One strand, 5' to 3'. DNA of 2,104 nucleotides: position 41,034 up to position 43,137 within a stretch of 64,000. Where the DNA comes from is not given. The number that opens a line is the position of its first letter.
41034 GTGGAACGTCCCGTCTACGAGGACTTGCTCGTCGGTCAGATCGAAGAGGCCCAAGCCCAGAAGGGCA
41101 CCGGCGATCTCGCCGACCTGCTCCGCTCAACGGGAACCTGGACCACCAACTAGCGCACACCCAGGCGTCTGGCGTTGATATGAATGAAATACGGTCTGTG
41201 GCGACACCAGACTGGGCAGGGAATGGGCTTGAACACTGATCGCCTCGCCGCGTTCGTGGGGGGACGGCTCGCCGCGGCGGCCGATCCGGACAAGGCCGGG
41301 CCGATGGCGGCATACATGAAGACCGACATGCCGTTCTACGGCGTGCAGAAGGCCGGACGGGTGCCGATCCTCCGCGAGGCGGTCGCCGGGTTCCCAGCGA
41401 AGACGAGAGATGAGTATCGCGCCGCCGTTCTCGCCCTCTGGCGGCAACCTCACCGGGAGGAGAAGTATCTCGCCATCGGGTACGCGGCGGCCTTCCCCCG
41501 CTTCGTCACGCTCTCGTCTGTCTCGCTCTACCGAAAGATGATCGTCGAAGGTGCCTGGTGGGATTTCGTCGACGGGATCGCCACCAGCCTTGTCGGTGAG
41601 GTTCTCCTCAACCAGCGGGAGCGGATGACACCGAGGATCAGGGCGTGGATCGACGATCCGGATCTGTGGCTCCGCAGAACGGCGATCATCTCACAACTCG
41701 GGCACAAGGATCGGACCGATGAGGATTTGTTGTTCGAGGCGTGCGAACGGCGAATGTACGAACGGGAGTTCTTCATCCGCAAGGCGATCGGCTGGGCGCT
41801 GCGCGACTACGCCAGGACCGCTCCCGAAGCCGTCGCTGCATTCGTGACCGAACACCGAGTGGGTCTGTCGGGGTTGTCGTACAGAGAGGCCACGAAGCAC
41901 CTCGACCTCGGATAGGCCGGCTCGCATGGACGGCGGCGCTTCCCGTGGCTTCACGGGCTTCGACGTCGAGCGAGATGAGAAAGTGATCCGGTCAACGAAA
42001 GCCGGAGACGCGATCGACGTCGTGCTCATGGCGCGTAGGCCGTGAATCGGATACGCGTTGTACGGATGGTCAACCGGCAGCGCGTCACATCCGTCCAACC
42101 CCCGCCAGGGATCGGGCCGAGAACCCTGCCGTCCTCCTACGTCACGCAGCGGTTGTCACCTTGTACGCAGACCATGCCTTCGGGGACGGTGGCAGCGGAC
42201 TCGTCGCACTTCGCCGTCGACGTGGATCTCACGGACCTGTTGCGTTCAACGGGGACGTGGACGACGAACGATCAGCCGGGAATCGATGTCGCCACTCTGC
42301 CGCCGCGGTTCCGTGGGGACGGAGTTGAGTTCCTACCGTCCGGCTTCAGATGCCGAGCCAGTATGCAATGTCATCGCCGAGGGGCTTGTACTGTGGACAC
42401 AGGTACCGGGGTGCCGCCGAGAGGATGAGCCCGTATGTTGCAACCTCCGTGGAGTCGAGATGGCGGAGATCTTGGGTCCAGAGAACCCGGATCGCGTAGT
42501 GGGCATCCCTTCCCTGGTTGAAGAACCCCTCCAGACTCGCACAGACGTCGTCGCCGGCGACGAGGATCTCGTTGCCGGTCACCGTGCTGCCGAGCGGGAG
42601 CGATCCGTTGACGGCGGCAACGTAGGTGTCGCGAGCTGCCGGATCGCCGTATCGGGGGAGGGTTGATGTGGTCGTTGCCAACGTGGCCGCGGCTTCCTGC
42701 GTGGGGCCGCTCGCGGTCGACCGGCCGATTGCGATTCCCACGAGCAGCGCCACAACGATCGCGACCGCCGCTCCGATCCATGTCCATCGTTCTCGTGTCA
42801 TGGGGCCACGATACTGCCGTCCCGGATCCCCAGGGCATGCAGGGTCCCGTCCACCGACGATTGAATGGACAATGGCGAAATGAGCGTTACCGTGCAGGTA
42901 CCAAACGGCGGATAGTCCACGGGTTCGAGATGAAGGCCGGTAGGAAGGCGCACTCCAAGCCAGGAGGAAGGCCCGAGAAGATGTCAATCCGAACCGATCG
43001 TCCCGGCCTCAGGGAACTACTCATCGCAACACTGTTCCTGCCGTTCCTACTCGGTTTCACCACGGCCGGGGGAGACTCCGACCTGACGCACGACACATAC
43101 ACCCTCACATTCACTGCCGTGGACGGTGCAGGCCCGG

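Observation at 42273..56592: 14.3-kb island of CWB2-anchored wall-remodelling enzymes inserted exactly between a korB stop and its downstream leader: an actinobacterial counterpart of the C. difficile Cwp repertoire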

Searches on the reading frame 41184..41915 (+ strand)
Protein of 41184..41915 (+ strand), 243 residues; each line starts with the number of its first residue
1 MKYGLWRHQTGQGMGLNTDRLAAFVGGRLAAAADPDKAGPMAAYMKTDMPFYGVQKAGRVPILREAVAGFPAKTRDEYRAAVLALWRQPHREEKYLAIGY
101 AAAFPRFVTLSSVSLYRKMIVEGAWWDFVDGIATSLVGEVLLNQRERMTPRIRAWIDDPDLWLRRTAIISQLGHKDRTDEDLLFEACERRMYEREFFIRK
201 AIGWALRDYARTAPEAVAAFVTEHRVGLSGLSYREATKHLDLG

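Call 18: search_protein_families(library=pfam, proteins=[window:41184-41915:+], max_evalue=0.001)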
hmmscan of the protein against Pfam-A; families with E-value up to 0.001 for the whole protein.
window:41184-41915:+ (243 aa): 1 family
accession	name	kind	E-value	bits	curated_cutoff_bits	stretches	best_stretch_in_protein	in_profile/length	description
PF08713.17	DNA_alkylation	-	8.6e-60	202.5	21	1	28-240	4-213/213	DNA alkylation repair enzyme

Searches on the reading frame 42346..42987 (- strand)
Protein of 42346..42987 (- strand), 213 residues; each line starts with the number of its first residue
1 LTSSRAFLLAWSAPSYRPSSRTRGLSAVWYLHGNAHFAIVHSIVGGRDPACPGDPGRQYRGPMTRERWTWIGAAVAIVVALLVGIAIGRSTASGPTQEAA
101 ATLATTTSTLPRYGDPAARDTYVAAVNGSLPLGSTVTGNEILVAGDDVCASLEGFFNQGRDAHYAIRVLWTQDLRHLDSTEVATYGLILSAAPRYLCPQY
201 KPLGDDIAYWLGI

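Call 4: search_protein_families(library=pfam, proteins=[window:42346-42987:-], max_evalue=0.01)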
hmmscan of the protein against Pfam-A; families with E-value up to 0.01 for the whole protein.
window:42346-42987:- (213 aa): 0 families
